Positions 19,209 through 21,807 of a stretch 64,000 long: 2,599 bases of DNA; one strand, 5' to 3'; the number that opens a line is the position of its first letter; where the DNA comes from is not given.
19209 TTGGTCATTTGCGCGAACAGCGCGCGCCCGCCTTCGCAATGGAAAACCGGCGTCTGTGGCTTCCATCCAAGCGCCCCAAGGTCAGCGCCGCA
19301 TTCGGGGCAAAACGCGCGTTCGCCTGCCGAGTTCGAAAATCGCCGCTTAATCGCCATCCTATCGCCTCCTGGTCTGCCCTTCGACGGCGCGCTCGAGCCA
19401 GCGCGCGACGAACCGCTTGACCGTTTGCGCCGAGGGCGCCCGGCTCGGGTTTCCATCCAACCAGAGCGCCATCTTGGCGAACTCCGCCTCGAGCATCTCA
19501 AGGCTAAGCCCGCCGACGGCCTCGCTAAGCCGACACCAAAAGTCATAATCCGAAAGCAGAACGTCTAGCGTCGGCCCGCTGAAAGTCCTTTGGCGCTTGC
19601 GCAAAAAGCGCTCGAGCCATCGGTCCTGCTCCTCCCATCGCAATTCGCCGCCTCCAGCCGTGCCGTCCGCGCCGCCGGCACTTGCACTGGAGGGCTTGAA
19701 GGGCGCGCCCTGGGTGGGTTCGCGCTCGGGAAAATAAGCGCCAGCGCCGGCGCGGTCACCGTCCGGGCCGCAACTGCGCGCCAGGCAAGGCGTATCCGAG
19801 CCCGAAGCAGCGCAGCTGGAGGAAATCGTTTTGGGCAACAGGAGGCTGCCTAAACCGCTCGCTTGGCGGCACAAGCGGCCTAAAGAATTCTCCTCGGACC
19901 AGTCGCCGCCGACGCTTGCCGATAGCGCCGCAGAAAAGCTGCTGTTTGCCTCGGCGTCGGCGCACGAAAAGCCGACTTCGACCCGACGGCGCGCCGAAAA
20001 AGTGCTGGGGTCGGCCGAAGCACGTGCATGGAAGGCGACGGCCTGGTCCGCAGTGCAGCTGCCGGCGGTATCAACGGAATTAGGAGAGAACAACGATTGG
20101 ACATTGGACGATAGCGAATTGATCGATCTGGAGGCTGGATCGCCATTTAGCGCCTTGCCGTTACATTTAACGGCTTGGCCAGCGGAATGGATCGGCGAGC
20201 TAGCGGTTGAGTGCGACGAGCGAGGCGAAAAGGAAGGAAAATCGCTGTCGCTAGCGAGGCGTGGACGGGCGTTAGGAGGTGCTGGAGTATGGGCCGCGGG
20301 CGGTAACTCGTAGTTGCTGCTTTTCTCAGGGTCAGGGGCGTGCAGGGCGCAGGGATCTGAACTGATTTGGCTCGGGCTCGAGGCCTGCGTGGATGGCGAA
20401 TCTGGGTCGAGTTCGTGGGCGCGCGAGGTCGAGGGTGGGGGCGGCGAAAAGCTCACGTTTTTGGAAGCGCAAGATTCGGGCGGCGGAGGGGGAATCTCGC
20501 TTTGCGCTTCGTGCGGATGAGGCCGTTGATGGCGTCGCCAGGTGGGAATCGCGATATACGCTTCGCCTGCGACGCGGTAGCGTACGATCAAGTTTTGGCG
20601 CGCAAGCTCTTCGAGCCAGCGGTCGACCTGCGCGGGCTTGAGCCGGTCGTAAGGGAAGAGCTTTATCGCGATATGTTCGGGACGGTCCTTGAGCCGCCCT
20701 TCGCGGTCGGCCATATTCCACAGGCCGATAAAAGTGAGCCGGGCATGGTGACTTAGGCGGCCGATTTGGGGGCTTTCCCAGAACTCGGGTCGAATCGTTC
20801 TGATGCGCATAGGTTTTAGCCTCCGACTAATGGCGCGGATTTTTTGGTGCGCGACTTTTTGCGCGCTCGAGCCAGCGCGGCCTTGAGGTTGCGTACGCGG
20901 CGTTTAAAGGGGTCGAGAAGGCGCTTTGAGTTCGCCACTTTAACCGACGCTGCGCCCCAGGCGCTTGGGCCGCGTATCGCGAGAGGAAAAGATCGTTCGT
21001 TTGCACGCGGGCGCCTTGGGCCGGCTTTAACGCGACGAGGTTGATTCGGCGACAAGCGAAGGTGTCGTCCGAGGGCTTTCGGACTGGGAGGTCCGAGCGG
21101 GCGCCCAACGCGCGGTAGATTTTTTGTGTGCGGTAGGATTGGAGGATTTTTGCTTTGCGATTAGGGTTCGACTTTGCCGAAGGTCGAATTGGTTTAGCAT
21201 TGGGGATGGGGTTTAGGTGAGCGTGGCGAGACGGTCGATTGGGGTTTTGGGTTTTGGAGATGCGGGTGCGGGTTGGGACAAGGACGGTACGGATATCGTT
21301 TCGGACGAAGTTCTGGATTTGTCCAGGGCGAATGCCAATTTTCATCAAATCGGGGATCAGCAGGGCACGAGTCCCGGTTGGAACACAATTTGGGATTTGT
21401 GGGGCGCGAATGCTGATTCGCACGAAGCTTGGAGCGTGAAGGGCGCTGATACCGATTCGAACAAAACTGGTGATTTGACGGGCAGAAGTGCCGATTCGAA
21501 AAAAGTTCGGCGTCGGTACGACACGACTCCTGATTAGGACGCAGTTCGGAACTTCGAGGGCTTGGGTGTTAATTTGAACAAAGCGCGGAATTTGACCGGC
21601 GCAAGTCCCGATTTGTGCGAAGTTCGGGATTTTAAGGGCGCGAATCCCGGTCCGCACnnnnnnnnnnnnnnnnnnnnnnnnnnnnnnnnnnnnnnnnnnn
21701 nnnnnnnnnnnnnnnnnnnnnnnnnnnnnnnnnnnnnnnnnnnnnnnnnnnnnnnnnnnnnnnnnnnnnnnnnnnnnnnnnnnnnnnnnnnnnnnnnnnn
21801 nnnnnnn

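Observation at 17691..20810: Co-directional plasmid/phage-like replicon module lacking any integrase: Rep-like IRPEFW protein, translationally coupled zinc-ribbon protein, about 5 x 35-bp iteron-like repeats, basic/acidic protein, AbrB-type regulator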

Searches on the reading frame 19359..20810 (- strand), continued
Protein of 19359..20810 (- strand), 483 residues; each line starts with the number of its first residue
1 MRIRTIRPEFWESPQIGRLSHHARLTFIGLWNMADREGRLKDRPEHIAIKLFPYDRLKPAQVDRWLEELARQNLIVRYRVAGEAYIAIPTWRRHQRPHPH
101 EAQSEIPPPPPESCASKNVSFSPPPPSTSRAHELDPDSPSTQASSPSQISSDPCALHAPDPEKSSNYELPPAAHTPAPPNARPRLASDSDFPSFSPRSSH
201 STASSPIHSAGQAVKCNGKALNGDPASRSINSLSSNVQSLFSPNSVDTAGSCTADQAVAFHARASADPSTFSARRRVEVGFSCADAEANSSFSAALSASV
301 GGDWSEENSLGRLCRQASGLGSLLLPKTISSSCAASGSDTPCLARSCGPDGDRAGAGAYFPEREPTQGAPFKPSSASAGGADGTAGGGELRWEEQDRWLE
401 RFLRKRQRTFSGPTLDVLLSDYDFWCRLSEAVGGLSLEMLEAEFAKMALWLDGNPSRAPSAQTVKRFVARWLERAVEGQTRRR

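Call 39: search_protein_families(library=pfam, max_evalue=0.1, proteins=[L019:2659-4350:+, L019:4637-5521:-, L001:11569-12261:+, L005:11574-12200:+, L009:11533-12240:+])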
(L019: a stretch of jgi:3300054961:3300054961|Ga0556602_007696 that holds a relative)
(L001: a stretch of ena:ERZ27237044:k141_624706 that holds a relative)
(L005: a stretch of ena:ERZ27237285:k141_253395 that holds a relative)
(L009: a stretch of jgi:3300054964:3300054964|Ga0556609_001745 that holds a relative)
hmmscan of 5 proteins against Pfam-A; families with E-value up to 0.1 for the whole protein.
L019:2659-4350:+ (563 aa): 0 families

L019:4637-5521:- (294 aa): 1 family
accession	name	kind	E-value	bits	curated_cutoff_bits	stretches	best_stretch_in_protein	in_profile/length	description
PF13557.12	Phenol_MetA_deg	-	0.033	14.7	22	0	83-136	63-109/242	Putative MetA-pathway of phenol degradation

L001:11569-12261:+ (230 aa): 0 families

L005:11574-12200:+ (208 aa): 0 families

L009:11533-12240:+ (235 aa): 0 families

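Call 59: get_annotated_region(hit=H7, flank=5000)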
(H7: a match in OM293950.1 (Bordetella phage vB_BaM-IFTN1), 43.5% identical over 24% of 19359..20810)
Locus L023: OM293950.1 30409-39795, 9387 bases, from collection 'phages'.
description: Bordetella phage vB_BaM-IFTN1, complete genome.
organism: Bordetella phage vB_BaM-IFTN1 (NCBI taxid 2928717)
taxonomy: Viruses; Duplodnaviria; Heunggongvirae; Uroviricota; Caudoviricetes
host: Bordetella avium; source: drinking water, chicken, hobby farm; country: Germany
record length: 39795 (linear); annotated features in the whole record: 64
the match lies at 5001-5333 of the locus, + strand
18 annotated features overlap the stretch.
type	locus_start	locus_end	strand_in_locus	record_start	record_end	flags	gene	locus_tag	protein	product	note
CDS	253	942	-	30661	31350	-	-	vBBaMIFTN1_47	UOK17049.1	TerB family tellurite resistance protein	-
CDS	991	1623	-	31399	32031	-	-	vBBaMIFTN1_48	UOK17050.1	hypothetical protein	-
CDS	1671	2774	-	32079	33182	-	-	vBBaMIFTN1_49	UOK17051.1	repressor protein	-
CDS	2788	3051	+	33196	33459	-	-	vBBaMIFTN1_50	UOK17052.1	Cro/CI family transcriptional regulator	-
CDS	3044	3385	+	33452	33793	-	-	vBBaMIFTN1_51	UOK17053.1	hypothetical protein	-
CDS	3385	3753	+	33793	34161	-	-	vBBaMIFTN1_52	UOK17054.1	hypothetical protein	-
CDS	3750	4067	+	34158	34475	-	-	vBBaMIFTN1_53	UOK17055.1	transcriptional regulator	-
CDS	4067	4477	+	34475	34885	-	-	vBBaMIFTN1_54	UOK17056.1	recombination protein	recombination (NinB)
CDS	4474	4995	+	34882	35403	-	-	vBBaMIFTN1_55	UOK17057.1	hypothetical protein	-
CDS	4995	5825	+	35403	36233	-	-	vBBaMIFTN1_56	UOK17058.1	replication protein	-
CDS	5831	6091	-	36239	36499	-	-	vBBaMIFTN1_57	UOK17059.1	hypothetical protein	-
CDS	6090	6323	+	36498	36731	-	-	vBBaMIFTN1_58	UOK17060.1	hypothetical protein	-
CDS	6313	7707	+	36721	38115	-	-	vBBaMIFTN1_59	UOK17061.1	replicative DNA helicase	replicative DNA helicase (DnaB)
CDS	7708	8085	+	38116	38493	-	-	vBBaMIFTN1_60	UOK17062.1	endonuclease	-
CDS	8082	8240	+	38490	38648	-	-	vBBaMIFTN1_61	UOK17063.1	hypothetical protein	-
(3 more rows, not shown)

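Call 60: get_annotated_region(hit=H24, flank=4000)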
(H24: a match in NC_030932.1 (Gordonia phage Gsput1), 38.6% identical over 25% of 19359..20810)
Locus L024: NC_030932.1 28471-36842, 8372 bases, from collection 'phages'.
description: Gordonia phage Gsput1, complete genome.
organism: Gordonia phage Gsput1 (NCBI taxid 1622193)
taxonomy: Viruses; Duplodnaviria; Heunggongvirae; Uroviricota; Caudoviricetes; Ruthgordonvirinae; Gesputvirus; Gesputvirus gsput1
host: Gordonia sputi; source: wastewater; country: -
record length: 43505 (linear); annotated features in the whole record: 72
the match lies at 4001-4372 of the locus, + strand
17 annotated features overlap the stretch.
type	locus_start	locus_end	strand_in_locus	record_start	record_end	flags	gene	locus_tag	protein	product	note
CDS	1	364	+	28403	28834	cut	-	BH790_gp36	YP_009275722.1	hypothetical protein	-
CDS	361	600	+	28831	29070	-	-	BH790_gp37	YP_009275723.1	hypothetical protein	-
CDS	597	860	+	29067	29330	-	-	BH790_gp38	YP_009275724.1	hypothetical protein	-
CDS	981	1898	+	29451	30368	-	-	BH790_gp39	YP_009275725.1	exonuclease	-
CDS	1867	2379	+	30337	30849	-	-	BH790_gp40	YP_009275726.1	HNH endonuclease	-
CDS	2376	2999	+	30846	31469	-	-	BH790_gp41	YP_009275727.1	DNA recombination protein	-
CDS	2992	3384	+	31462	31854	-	-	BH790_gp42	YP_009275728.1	hypothetical protein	-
CDS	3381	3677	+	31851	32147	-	-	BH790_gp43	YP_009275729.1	hypothetical protein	-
CDS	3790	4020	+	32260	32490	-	-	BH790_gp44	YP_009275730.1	HNH endonuclease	-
CDS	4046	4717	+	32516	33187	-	-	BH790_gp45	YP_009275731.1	replication initiation protein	-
CDS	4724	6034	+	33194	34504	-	-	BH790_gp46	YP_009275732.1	DNA helicase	-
CDS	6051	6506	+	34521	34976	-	-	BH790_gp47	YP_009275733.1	single strand DNA binding protein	-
CDS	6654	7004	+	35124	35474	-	-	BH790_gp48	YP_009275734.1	RusA-like Holliday junction resolvase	-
CDS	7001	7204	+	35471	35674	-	-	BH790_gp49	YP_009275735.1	hypothetical protein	-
CDS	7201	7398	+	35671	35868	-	-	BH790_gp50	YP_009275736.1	hypothetical protein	-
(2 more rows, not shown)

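Call 61: get_annotated_region(hit=H2, flank=4000)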
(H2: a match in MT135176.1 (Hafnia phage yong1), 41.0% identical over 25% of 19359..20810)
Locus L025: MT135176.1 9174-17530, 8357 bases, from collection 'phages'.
description: Hafnia phage yong1, complete genome.
organism: Hafnia phage yong1 (NCBI taxid 2719181)
taxonomy: Viruses; Duplodnaviria; Heunggongvirae; Uroviricota; Caudoviricetes
host: Hafnia paralvei; source: -; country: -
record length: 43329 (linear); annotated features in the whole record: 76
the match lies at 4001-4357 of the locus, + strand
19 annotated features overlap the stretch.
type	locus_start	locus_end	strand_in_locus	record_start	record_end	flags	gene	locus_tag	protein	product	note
CDS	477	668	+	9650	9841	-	-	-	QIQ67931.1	hypothetical protein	-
CDS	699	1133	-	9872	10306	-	-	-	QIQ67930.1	RexB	-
CDS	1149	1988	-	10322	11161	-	-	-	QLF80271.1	RexA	-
CDS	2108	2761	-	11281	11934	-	-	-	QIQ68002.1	CI protein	-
CDS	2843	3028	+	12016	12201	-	-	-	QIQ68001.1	hypothetical protein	P22_Cro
CDS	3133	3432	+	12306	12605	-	-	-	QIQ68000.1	CII protein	-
CDS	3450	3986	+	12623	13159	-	-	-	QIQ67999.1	DNA polymerase III subunit beta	-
CDS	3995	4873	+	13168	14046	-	-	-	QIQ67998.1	hypothetical protein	Phage_rep_org_N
CDS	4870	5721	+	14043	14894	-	-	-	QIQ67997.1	DNA replication protein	-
CDS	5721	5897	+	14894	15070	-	-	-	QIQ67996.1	hypothetical protein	-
CDS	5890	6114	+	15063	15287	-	-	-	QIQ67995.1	hypothetical protein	-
CDS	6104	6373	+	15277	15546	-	-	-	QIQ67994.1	hypothetical protein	-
CDS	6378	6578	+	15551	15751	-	-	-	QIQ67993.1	hypothetical protein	-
CDS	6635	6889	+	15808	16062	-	-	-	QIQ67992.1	hypothetical protein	-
CDS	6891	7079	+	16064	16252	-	-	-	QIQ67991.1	hypothetical protein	-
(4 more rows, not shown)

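Call 71: predict_structure(alignment_id=A4)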
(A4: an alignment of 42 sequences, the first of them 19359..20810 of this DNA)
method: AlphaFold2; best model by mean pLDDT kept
length: 483 residues; sequences in the alignment: 42
mean_pLDDT: 59.6   pTM: 0.40
mean pLDDT of the five models: 59.6, 58.0, 57.7, 55.3, 55.3
residues with pLDDT >= 90: 103; 70-90: 48; 50-70: 96; < 50: 236
segments of 3 or more residues with pLDDT < 50: 118-120, 122-125, 127-130, 140-143, 151-153, 181-224, 226-243, 247-347, 349-389
pLDDT, mean of each block of 10 residues (from residue 1): 87 95 97 97 95 92 98 97 97 93 95 61 48 55 50 49 54 51 41 39 42 36 43 38 43 38 40 37 37 33 37 36 40 39 42 45 36 35 44 60 63 64 71 66 72 70 76 79 80
secondary structure, 60 per line:
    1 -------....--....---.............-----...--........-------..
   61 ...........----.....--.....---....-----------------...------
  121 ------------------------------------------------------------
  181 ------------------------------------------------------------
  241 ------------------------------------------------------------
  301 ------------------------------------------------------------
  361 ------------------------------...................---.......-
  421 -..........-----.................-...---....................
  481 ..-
elements in order: H8-11 H14-17 H21-33 E39-41 H44-51 H59-71 E76-80 E83-87 H91-94 H391-409 H413-419 H422-431 H437-453 H461-482
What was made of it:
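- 19359..20810 (-): Rep-like protein, 483 aa. Residues 1-110 form a winged-helix domain of phage replication initiators/replisome organisers. Residues 118-389 are a disordered, neutrally evolving linker. Residues 391-482 form a helical, clade-specific C-domain. The AlphaFold model has pLDDT above 90 for residues 1-110 (call 71).
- On Phage replication initiator / replisome organiser (PHROG 16167-type): AlphaFold pLDDT is above 90 with helices and a beta-hairpin wing (call 71).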

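Call 73: fold_search(model_id=the predicted structure, library=pdb)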
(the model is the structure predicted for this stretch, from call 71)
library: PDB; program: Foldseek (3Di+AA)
matches with E <= 10: 937; with E <= 0.001: 0
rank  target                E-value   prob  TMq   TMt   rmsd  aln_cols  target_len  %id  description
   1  4pql_A                1.6e-02  1.00  0.15  0.49   3.8       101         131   15  N-Terminal domain of DNA binding protein (released 2014-06-11)
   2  4pql_B                1.8e-02  1.00  0.15  0.49   4.1       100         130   15  N-Terminal domain of DNA binding protein (released 2014-06-11)
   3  4pt7_B                2.1e-02  1.00  0.15  0.48   4.1       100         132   15  Structure of initiator (released 2014-06-25)
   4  1xsd_A                6.5e-02  1.00  0.13  0.47   1.9        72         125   11  Crystal structure of the BlaI repressor in complex with DNA (released 2005-03-29)
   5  1sd4_A                8.0e-02  1.00  0.12  0.42   2.9        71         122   11  Crystal Structure of a SeMet derivative of BlaI at 2.0 A (released 2004-08-10)
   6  7p6f_DDD              8.4e-02  0.97  0.10  0.44   5.0        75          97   16  1.93 A resolution X-ray crystal structure of the transcriptional regulator SrnR from Streptomyces griseus (released 2022-05-25)
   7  7p6f_BBB              8.9e-02  0.97  0.10  0.42   5.1        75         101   16  1.93 A resolution X-ray crystal structure of the transcriptional regulator SrnR from Streptomyces griseus (released 2022-05-25)
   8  7p6f_AAA              8.9e-02  0.95  0.10  0.39   5.5        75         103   15  1.93 A resolution X-ray crystal structure of the transcriptional regulator SrnR from Streptomyces griseus (released 2022-05-25)
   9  8j6w                  9.8e-02  1.00  0.12  0.37   2.9        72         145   12  Full length crystal structure of Escherichia coli Fur (released 2024-05-01)
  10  6uvu_A                9.8e-02  0.98  0.13  0.47   8.6        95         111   19  Crystal structure of the AntR antimony-specific transcriptional repressor (released 2020-11-04)
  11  4yif_D                1.0e-01  0.98  0.11  0.36   4.1        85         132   20  Crystal structure of Rv0880 (released 2015-06-10)
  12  7wze_A                1.1e-01  0.99  0.13  0.34   3.4        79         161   20  Structure of Transcriptional regulator from Bacillus subtilis (strain 168) (released 2022-04-20)
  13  6uvu_B                1.1e-01  0.93  0.12  0.44   8.0       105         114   17  Crystal structure of the AntR antimony-specific transcriptional repressor (released 2020-11-04)
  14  4omz_A                1.2e-01  0.96  0.12  0.49   8.5        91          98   20  Crystal Structure of NolR from Sinorhizobium fredii (released 2014-04-16)
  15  4omz_B                1.3e-01  0.96  0.13  0.50   9.1        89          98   19  Crystal Structure of NolR from Sinorhizobium fredii (released 2014-04-16)
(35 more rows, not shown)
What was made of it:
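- Closest known: RepA_N plasmid/satellite initiators. Same: The best solved-structure match of the N-domain (call 73).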

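Call 89: search_protein_families(library=padloc, max_evalue=0.01, proteins=[window:19359-20810:-])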
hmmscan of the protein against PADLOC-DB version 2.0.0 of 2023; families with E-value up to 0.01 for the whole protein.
window:19359-20810:- (483 aa): 0 families

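Call 90: fold_search(model_id=the predicted structure, library=viral)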
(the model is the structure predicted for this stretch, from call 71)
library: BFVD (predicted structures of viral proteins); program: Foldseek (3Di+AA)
matches with E <= 10: 366; with E <= 0.001: 23
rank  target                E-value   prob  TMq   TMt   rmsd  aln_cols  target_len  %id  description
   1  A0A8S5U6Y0            8.3e-10  1.00  0.22  0.32  24.7       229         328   29  Replisome organizer [Myoviridae sp. ct3Oc10]
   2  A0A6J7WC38            7.4e-09  1.00  0.22  0.42  20.6       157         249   32  Uncharacterized protein [uncultured Caudovirales phage]
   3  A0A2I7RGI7            1.2e-08  1.00  0.21  0.42  18.2       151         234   32  (no name in the UniProt tables at hand)
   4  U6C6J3                2.0e-08  1.00  0.22  0.34  13.2       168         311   32  Putative replication protein [Ralstonia phage RSK1]
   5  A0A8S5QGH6            2.5e-08  1.00  0.21  0.82   1.2       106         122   31  Replisome organizer [Siphoviridae sp. ctRBF36]
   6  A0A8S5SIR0            6.0e-08  1.00  0.21  0.40  14.9       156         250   27  Replisome organizer [Myoviridae sp. ctuIn11]
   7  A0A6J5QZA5            6.0e-08  1.00  0.21  0.31  27.1       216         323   26  Uncharacterized protein [uncultured Caudovirales phage]
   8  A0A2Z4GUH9            6.6e-08  1.00  0.22  0.43  17.8       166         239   28  (no name in the UniProt tables at hand)
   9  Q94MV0                1.3e-07  1.00  0.21  0.26   1.4       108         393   39  p19 [Myxococcus phage Mx8]
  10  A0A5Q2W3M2            2.0e-07  1.00  0.22  0.35  15.3       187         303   28  (no name in the UniProt tables at hand)
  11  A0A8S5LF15            4.1e-07  1.00  0.22  0.31  21.0       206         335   25  Replisome organizer [Siphoviridae sp. ct3CA7]
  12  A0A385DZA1            5.6e-07  1.00  0.21  0.51  22.1       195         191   22  Helix-turn-helix DNA binding domain protein [Gordonia phage Horus]
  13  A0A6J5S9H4            1.1e-06  1.00  0.21  0.43  19.2       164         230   26  Uncharacterized protein [uncultured Caudovirales phage]
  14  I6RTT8                2.3e-06  1.00  0.20  0.34  15.4       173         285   22  (no name in the UniProt tables at hand)
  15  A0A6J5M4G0            5.0e-06  1.00  0.21  0.37   9.3       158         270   23  Uncharacterized protein [uncultured Caudovirales phage]
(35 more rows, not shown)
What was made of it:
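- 19359..20810 (-): BFVD hits are 'replisome organizer' proteins and Mx8 p19 (call 90).
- On Phage replication initiator / replisome organiser (PHROG 16167-type): BFVD hits to replisome organisers reach E 8e-10 (call 90).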

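Call 108: search_protein_families(library=pfam, max_evalue=0.01, proteins=[L001:13095-13625:-, P0043])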
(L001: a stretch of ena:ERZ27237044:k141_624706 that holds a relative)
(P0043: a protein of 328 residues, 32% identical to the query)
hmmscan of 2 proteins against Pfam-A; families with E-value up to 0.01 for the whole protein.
L001:13095-13625:- (176 aa): 0 families

P0043 (328 aa): 0 families

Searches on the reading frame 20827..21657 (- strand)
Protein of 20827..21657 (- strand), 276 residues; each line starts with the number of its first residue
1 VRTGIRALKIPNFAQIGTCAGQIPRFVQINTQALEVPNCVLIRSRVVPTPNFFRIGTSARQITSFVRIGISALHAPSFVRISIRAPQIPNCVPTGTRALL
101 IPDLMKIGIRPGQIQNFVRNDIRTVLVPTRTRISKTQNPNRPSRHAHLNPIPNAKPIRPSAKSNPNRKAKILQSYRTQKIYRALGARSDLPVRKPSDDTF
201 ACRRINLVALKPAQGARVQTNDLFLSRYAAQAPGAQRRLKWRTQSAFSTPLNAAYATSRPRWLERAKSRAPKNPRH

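Call 8: search_protein_families(library=pfam, max_evalue=1, proteins=[window:20827-21657:-])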
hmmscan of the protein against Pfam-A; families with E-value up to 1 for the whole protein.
window:20827-21657:- (276 aa): 0 families

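Call 9: search_protein_families(library=phrogs, max_evalue=1, proteins=[window:20827-21657:-])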
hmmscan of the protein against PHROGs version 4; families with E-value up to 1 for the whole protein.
window:20827-21657:- (276 aa): 0 families

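Call 89: search_protein_families(library=padloc, max_evalue=0.01, proteins=[window:20827-21657:-])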
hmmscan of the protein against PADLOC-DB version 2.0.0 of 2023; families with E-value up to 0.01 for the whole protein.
window:20827-21657:- (276 aa): 0 families
